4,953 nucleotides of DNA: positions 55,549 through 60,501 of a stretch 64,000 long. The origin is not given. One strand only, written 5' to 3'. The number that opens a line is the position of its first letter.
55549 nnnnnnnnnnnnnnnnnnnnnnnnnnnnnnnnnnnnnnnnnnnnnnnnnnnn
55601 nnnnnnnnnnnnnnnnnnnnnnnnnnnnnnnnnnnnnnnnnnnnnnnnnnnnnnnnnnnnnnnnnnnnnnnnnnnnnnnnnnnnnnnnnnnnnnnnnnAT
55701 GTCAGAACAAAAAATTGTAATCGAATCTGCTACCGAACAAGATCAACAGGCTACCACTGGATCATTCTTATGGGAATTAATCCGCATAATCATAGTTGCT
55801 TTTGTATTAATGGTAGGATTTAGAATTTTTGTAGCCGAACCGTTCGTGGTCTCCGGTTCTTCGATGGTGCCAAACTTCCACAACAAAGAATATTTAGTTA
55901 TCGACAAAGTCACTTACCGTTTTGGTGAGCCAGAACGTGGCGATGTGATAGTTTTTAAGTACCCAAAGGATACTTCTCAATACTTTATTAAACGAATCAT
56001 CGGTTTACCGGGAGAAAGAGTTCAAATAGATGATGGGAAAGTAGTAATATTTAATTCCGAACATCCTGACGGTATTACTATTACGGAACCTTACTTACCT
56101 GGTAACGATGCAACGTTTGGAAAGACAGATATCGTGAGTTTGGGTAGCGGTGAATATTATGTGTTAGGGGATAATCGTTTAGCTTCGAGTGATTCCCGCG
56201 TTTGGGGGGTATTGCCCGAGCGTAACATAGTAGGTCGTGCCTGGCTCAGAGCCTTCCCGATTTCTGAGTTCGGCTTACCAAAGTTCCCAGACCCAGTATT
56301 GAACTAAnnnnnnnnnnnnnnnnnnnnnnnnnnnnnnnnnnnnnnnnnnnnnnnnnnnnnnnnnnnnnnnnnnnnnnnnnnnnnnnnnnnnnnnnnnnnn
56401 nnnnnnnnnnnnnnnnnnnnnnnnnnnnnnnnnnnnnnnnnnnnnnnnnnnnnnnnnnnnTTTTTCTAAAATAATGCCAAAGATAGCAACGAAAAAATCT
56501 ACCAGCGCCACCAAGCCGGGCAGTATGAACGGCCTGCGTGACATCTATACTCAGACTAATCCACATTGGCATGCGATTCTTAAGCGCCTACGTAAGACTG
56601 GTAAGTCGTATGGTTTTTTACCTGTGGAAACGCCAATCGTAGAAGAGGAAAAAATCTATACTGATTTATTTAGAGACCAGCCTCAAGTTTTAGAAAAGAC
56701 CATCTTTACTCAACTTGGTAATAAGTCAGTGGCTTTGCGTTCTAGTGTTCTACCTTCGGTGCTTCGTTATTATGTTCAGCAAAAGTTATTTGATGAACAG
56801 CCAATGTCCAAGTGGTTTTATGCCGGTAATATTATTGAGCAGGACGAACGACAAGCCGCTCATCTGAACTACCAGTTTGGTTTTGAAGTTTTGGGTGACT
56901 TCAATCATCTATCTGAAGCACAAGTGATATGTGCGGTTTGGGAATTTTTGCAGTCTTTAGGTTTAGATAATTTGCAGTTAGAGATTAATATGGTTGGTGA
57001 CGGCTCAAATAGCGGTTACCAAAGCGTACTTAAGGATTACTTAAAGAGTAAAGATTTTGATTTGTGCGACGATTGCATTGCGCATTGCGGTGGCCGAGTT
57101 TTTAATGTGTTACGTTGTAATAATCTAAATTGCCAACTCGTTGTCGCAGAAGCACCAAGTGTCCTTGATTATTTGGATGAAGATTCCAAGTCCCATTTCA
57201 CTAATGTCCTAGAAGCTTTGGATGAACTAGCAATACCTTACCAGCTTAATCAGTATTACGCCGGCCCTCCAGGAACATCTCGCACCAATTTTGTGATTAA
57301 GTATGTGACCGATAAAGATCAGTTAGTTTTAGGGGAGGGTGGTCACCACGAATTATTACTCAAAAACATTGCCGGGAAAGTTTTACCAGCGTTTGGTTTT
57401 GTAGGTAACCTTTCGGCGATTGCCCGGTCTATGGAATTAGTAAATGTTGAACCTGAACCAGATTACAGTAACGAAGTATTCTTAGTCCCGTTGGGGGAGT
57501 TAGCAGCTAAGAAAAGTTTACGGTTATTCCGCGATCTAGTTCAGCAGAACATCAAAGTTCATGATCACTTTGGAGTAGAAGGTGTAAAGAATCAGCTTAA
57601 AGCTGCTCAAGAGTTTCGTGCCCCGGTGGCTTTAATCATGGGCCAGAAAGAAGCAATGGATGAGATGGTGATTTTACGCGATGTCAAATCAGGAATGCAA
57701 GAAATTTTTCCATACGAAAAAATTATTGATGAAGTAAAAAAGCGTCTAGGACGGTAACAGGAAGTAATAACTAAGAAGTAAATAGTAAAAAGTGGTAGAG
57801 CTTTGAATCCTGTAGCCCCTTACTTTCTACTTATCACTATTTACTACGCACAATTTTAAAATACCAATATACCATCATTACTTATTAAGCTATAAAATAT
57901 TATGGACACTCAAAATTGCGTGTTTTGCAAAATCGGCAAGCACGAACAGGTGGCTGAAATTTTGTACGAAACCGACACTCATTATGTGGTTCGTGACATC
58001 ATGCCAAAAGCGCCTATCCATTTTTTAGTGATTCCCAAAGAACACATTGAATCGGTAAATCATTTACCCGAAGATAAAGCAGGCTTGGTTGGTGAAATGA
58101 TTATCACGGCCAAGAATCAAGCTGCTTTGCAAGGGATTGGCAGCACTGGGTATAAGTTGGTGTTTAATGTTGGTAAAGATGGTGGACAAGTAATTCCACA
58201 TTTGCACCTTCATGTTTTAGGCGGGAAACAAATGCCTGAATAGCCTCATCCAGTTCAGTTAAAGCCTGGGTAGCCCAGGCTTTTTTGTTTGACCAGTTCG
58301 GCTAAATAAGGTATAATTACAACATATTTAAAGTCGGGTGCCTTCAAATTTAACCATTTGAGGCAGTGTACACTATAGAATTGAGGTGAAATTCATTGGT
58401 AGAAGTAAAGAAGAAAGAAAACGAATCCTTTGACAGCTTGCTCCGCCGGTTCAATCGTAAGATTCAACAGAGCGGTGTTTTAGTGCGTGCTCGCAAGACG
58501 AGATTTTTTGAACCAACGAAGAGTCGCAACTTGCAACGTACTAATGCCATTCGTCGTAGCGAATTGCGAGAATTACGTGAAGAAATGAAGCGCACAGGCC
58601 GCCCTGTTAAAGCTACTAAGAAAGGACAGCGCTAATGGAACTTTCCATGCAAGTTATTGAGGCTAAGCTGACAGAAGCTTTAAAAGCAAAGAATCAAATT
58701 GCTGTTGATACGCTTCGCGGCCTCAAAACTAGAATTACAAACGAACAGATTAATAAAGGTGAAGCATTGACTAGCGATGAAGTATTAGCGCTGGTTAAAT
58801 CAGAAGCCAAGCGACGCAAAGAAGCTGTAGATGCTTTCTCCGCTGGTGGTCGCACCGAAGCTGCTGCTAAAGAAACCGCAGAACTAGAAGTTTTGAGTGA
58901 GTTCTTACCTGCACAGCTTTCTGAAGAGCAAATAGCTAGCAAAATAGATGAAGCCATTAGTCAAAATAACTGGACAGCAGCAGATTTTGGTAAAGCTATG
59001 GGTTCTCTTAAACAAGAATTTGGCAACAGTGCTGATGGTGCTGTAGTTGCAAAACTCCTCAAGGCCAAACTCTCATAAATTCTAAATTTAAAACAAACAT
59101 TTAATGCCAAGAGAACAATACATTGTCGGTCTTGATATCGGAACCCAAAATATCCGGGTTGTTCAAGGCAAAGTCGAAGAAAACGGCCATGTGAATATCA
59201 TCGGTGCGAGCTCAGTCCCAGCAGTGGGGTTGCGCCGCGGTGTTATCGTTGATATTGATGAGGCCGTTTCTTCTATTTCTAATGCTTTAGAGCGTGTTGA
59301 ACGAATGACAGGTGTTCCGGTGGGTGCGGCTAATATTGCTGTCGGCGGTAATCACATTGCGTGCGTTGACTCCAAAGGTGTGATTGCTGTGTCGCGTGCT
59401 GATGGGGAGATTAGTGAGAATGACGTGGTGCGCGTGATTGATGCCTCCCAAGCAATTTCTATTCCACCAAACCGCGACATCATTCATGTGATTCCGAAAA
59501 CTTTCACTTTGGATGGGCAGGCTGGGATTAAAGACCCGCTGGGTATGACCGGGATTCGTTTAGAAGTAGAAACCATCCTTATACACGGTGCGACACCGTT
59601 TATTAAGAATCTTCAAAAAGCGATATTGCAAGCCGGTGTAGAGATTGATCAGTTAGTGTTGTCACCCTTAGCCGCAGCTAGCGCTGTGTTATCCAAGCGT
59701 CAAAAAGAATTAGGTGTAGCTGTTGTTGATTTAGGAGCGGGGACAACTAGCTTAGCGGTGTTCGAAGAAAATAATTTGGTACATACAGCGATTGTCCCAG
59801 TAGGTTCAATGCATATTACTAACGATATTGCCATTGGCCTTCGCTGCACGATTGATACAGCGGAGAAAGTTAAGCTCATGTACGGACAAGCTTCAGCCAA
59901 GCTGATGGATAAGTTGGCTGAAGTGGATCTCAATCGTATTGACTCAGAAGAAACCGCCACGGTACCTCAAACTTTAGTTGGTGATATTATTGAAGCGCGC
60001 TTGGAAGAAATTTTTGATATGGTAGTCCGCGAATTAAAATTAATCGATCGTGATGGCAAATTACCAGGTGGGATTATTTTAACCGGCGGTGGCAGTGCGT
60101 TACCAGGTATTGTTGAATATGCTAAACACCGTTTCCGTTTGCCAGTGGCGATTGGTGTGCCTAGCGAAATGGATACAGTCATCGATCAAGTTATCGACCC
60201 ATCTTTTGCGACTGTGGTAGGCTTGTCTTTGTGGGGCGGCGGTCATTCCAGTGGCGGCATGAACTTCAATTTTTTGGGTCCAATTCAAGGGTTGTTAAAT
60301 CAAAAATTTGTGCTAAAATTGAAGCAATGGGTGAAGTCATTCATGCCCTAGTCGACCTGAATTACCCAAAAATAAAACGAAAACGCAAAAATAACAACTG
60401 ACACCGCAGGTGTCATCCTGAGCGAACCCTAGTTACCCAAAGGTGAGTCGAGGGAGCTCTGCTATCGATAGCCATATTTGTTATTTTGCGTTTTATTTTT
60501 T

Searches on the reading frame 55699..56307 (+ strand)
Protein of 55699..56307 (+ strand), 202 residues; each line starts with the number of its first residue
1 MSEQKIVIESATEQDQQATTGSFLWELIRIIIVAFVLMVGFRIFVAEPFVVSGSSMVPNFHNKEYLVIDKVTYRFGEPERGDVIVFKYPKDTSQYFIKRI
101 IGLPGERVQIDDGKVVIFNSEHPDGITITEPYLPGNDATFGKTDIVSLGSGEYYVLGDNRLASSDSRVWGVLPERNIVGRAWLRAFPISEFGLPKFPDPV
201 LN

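Call 18: search_protein_families(library=pfam, proteins=[window:55699-56307:+])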
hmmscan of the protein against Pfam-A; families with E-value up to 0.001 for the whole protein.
window:55699-56307:+ (202 aa): 2 families
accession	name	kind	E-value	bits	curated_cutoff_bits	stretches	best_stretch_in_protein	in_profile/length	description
PF10502.14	Peptidase_S26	-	8.3e-45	153.2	22.9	1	25-184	2-166/168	Signal peptidase, peptidase S26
PF00717.28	Peptidase_S24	-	0.00052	20.1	23.3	0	50-107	39-88/116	Peptidase S24-like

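Call 20: find_encoding_contigs(protein=window:55699-56307:+, flank=10000, max_places=10)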
Protein window:55699-56307:+ (202 aa): no gene with exactly this product is on record in the collection.

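Call 21: find_homologous_proteins(query=window:55699-56307:+, max_evalue=1e-20)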
Query window:55699-56307:+ (202 aa): 6557 proteins with E <= 1e-20 among 8000 candidates; the best 120 are listed.
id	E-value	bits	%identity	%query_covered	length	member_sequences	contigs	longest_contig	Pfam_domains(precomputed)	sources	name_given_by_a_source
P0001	1.1e-130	451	100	100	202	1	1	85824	PF10502.15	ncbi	-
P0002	2.3e-113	395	86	100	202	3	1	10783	PF10502.15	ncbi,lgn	-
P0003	5.2e-113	394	85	100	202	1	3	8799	PF10502.15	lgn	-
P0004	7.2e-113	393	86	100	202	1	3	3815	PF10502.15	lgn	-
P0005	9.1e-113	393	85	100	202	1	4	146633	PF10502.15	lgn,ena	-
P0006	3.2e-112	391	83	100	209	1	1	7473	PF10502.15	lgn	-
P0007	3.5e-112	391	84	100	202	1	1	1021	PF10502.15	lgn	-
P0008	4.2e-112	391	84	100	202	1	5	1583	PF10502.15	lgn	-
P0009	9.6e-112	389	83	100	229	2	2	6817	PF10502.15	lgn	-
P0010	1.9e-110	385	83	100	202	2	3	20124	PF10502.15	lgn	-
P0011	6.1e-110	384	81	100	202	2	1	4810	PF10502.15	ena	-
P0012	1.3e-109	382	80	100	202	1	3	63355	PF10502.15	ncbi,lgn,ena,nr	ncbi:MAG TPA: signal peptidase I [Candidatus Doudnabacteria bacterium]|nr:signal peptidase I [Candid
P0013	8.0e-109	380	83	100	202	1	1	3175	PF10502.15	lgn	-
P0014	2.3e-108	378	80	100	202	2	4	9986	PF10502.15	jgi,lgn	jgi:signal peptidase I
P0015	5.3e-108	377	80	100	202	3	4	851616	PF10502.15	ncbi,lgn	-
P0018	2.6e-106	372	78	100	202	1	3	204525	PF10502.15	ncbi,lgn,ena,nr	ncbi:MAG TPA: signal peptidase I [Candidatus Doudnabacteria bacterium]|nr:signal peptidase I [Candid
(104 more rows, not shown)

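Call 22: find_encoding_contigs(protein=P0001, flank=10000, max_places=4)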
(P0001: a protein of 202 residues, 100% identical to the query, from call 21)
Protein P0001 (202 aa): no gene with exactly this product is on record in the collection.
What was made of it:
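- Tried and rejected: Its proteins are not on record (calls 20, 22), so copy number for the whole genome could not be measured.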

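Call 23: find_encoding_contigs(protein=P0005, flank=10000, max_places=4)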
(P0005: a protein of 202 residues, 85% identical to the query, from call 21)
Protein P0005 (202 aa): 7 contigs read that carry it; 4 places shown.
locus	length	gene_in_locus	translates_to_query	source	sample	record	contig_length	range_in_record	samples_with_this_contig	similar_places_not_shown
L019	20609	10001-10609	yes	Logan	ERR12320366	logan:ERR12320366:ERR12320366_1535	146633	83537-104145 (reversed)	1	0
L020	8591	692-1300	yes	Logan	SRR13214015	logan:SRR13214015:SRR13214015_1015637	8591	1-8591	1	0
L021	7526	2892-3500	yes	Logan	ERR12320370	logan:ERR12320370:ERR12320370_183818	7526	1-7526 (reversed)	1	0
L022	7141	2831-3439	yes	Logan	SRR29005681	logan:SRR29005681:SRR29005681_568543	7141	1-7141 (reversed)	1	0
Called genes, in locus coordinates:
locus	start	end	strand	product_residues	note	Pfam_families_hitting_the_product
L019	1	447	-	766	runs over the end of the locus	PF01751:Toprim, PF01131:Topoisom_bac, PF01396:Zn_ribbon_Top1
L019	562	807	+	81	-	-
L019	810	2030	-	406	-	PF09587:PGA_cap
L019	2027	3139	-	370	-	PF02481:DNA_processg_A, PF17782:WHD_DprA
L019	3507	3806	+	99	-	-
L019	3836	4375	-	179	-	PF01195:Pept_tRNA_hydro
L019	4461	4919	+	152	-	-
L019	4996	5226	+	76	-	-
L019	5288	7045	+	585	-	PF00664:ABC_membrane, PF02463:SMC_N, PF00005:ABC_tran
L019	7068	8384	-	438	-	PF00009:GTP_EFTU, PF01926:MMR_HSR1, PF02421:FeoB_N, PF00009:GTP_EFTU, PF01926:MMR_HSR1, PF02421:FeoB_N, PF04548:AIG1, PF14714:KH_dom-like, +8 more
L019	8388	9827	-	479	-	PF03816:LytR_cpsA_psr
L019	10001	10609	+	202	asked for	PF10502:Peptidase_S26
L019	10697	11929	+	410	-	PF13393:tRNA-synt_His, PF03129:HGTP_anticodon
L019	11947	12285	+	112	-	PF11969:DcpS_C, PF01230:HIT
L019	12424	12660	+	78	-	PF01165:Ribosomal_S21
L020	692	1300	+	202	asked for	PF10502:Peptidase_S26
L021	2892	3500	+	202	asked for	PF10502:Peptidase_S26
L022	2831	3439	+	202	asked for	PF10502:Peptidase_S26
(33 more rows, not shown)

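Call 24: find_encoding_contigs(protein=P0015, flank=10000, max_places=4)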
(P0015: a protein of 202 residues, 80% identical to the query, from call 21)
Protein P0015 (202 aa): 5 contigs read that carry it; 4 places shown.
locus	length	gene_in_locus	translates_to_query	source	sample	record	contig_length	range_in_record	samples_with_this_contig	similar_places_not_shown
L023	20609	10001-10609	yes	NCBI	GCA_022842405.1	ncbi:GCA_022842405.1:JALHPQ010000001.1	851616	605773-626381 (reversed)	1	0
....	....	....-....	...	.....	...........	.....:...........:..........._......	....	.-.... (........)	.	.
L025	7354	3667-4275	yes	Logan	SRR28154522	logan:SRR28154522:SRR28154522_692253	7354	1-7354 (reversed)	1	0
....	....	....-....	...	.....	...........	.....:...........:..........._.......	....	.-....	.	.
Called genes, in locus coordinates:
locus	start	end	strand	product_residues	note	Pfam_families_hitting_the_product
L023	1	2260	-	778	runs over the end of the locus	PF01751:Toprim, PF01131:Topoisom_bac, PF01396:Zn_ribbon_Top1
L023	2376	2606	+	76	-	-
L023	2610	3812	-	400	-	PF09587:PGA_cap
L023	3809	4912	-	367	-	PF02481:DNA_processg_A, PF17782:WHD_DprA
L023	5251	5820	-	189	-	PF01195:Pept_tRNA_hydro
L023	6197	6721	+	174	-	-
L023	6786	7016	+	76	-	-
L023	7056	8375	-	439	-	PF00009:GTP_EFTU (weak), PF01926:MMR_HSR1, PF02421:FeoB_N, PF00009:GTP_EFTU, PF01926:MMR_HSR1, PF02421:FeoB_N, PF04548:AIG1, PF14714:KH_dom-like, +8 more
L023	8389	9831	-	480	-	PF03816:LytR_cpsA_psr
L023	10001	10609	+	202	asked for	PF10502:Peptidase_S26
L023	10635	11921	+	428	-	PF13393:tRNA-synt_His, PF03129:HGTP_anticodon (weak)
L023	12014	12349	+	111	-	PF11969:DcpS_C, PF01230:HIT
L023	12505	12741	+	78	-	PF01165:Ribosomal_S21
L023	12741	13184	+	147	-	PF09424:YqeY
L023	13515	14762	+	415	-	PF11104:PilM_2 (faint), PF02491:SHS2_FTSA, PF06723:MreB_Mbl, PF14450:FtsA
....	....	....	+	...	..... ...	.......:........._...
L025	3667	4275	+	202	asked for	PF10502:Peptidase_S26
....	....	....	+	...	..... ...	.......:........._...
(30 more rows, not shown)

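Call 29: find_encoding_contigs(protein=P0002, flank=10000, max_places=3)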
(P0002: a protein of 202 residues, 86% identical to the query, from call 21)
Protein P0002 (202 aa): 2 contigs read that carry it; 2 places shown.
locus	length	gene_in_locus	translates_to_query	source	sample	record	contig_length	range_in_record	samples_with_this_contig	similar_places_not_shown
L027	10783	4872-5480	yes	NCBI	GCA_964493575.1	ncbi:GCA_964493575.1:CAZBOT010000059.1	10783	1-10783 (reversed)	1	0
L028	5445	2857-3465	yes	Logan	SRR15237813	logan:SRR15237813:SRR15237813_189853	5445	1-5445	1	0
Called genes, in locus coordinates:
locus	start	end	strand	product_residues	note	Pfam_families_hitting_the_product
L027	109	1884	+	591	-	PF00664:ABC_membrane, PF00005:ABC_tran, PF02463:SMC_N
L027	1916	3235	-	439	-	PF00009:GTP_EFTU, PF01926:MMR_HSR1, PF02421:FeoB_N, PF00009:GTP_EFTU, PF01926:MMR_HSR1, PF02421:FeoB_N, PF04548:AIG1, PF14714:KH_dom-like, +9 more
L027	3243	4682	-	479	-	PF03816:LytR_cpsA_psr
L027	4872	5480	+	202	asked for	PF10502:Peptidase_S26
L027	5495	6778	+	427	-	PF13393:tRNA-synt_His, PF03129:HGTP_anticodon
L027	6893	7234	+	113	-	PF11969:DcpS_C, PF01230:HIT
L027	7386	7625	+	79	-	PF01165:Ribosomal_S21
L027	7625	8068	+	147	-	PF09424:YqeY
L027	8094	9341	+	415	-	PF11104:PilM_2 (faint), PF02491:SHS2_FTSA, PF06723:MreB_Mbl, PF14450:FtsA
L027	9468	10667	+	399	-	PF00091:Tubulin, PF12327:FtsZ_C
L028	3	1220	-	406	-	?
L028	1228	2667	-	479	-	PF03816:LytR_cpsA_psr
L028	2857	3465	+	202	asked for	PF10502:Peptidase_S26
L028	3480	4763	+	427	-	PF13393:tRNA-synt_His, PF03129:HGTP_anticodon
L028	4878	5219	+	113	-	PF11969:DcpS_C, PF01230:HIT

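Call 30: find_encoding_contigs(protein=P0010, flank=10000, max_places=3)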
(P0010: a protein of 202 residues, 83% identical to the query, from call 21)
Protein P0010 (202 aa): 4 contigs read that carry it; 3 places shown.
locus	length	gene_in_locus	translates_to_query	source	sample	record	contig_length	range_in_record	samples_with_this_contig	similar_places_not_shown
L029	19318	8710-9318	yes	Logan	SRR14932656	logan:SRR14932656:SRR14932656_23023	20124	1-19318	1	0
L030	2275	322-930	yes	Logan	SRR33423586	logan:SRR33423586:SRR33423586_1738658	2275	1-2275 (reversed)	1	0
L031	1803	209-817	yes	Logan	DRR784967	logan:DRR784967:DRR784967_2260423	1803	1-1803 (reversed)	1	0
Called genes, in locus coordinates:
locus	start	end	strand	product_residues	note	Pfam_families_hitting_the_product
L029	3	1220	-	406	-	?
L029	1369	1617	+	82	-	-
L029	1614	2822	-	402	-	PF09587:PGA_cap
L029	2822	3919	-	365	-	PF02481:DNA_processg_A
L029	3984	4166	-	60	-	-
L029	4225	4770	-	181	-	PF01195:Pept_tRNA_hydro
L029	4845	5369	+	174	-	-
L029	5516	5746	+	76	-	-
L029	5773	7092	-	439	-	PF00009:GTP_EFTU, PF01926:MMR_HSR1, PF02421:FeoB_N, PF03193:RsgA_GTPase (weak), PF01926:MMR_HSR1, PF02421:FeoB_N, PF04548:AIG1, PF14714:KH_dom-like, +8 more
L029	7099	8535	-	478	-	PF03816:LytR_cpsA_psr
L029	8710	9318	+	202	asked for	PF10502:Peptidase_S26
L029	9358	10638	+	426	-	PF13393:tRNA-synt_His, PF03129:HGTP_anticodon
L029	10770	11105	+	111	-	PF11969:DcpS_C, PF01230:HIT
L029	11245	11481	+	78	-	PF01165:Ribosomal_S21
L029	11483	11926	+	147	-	PF09424:YqeY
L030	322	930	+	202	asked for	PF10502:Peptidase_S26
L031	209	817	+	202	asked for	PF10502:Peptidase_S26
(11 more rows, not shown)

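Call 31: find_encoding_contigs(protein=P0012, flank=10000, max_places=3)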
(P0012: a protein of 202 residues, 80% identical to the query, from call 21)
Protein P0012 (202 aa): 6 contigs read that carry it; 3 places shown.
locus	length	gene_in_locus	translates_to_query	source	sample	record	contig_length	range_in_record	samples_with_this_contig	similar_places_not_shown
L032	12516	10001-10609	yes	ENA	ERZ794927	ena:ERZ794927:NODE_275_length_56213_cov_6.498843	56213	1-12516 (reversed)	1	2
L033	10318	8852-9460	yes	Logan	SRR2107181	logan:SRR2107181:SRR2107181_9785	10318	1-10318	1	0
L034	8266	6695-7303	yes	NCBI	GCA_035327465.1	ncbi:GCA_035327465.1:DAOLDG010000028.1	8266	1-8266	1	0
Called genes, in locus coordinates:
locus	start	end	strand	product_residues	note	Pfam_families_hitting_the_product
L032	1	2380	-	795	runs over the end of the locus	PF01751:Toprim, PF01131:Topoisom_bac, PF01396:Zn_ribbon_Top1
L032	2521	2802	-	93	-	-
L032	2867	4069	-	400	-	PF09587:PGA_cap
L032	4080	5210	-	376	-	PF02481:DNA_processg_A, PF17782:WHD_DprA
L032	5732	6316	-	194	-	PF01195:Pept_tRNA_hydro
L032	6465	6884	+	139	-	-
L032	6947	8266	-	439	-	PF00009:GTP_EFTU, PF01926:MMR_HSR1, PF02421:FeoB_N, PF10662:PduV-EutP (weak), PF00009:GTP_EFTU, PF01926:MMR_HSR1, PF02421:FeoB_N, PF14714:KH_dom-like, +9 more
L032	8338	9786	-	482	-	PF03816:LytR_cpsA_psr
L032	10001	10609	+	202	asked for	PF10502:Peptidase_S26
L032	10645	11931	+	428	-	PF13393:tRNA-synt_His, PF03129:HGTP_anticodon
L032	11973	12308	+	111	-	PF11969:DcpS_C, PF01230:HIT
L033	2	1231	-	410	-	?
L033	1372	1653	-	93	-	-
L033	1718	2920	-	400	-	PF09587:PGA_cap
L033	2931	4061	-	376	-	PF02481:DNA_processg_A, PF17782:WHD_DprA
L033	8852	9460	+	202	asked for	PF10502:Peptidase_S26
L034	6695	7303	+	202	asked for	PF10502:Peptidase_S26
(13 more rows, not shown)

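Call 32: find_encoding_contigs(protein=P0018, flank=10000, max_places=3)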
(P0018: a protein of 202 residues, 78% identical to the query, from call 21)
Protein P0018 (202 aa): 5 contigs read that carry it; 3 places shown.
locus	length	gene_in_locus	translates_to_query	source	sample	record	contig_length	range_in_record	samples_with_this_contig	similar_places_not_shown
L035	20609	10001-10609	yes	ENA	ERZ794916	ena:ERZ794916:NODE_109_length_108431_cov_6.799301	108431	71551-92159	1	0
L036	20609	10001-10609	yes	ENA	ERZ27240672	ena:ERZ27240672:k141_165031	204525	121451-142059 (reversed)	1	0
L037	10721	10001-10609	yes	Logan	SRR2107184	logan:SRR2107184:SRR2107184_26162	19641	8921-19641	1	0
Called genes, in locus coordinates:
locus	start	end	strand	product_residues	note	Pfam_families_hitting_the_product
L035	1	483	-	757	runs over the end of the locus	PF01751:Toprim, PF01131:Topoisom_bac, PF01396:Zn_ribbon_Top1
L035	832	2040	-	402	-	PF09587:PGA_cap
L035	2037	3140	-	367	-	PF02481:DNA_processg_A, PF17782:WHD_DprA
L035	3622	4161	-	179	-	PF01195:Pept_tRNA_hydro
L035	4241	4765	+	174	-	-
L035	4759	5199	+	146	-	-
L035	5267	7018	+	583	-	PF00664:ABC_membrane, PF00005:ABC_tran, PF02463:SMC_N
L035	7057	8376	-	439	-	PF00009:GTP_EFTU (weak), PF01926:MMR_HSR1, PF02421:FeoB_N, PF00009:GTP_EFTU, PF01926:MMR_HSR1, PF02421:FeoB_N, PF04548:AIG1, PF14714:KH_dom-like, +8 more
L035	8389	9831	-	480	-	PF03816:LytR_cpsA_psr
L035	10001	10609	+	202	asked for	PF10502:Peptidase_S26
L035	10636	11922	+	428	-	PF13393:tRNA-synt_His, PF03129:HGTP_anticodon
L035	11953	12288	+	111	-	PF11969:DcpS_C, PF01230:HIT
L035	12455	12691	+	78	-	PF01165:Ribosomal_S21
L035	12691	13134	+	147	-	PF09424:YqeY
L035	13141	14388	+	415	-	PF11104:PilM_2 (faint), PF02491:SHS2_FTSA, PF06723:MreB_Mbl, PF14450:FtsA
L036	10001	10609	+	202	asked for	PF10502:Peptidase_S26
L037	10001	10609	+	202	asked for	PF10502:Peptidase_S26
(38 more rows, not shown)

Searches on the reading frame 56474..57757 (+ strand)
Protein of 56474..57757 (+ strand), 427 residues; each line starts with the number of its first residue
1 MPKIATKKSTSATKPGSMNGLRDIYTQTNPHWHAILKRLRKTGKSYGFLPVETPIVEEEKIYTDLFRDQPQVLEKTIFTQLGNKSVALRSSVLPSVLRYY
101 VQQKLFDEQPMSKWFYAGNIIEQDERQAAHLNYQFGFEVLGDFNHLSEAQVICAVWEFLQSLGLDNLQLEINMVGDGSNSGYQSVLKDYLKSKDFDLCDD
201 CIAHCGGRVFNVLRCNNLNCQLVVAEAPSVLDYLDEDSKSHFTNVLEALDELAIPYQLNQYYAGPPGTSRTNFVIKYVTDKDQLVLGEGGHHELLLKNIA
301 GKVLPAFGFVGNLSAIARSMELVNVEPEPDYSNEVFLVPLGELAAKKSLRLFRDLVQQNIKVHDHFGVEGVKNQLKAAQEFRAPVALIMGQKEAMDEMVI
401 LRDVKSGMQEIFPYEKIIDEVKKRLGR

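Call 18: search_protein_families(library=pfam, proteins=[window:56474-57757:+])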
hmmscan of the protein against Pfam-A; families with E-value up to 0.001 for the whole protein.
window:56474-57757:+ (427 aa): 2 families
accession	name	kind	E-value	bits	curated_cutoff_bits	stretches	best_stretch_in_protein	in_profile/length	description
PF13393.11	tRNA-synt_His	-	6.2e-18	65.5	25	1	20-315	1-307/308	Histidyl-tRNA synthetase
PF03129.25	HGTP_anticodon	-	5.9e-08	33.2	21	1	334-424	1-94/94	Anticodon binding domain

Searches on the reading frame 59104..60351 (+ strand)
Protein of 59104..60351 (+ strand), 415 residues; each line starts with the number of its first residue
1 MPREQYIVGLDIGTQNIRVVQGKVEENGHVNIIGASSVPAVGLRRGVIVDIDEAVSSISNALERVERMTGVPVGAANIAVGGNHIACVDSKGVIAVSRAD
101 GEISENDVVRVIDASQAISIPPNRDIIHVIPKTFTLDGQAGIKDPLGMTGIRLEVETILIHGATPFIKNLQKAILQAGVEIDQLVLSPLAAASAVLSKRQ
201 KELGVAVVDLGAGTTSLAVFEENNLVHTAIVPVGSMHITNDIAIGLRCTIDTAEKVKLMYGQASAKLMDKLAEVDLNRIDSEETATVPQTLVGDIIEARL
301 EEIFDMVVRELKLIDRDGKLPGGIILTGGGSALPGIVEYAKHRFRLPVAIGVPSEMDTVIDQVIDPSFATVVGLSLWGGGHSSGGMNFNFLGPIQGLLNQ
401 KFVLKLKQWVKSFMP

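Call 18: search_protein_families(library=pfam, proteins=[window:59104-60351:+])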
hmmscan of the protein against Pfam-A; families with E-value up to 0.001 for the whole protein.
window:59104-60351:+ (415 aa): 5 families
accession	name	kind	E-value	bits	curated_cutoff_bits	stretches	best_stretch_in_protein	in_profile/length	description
PF14450.12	FtsA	-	7.4e-36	123.7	31.8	1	206-373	1-127/127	Cell division protein FtsA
PF02491.25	SHS2_FTSA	-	1.9e-28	99.1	25.4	1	82-160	1-78/79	SHS2 domain inserted in FTSA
PF06723.19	MreB_Mbl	-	6.4e-11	42.1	27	1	170-351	112-304/327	MreB/Mbl protein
PF11104.14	PilM_2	-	6.4e-10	38.9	27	1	180-258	156-235/340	Type IV pilus assembly protein PilM;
PF06277.17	EutA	-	0.0005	19.5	27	1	189-285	130-225/475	Ethanolamine utilisation protein EutA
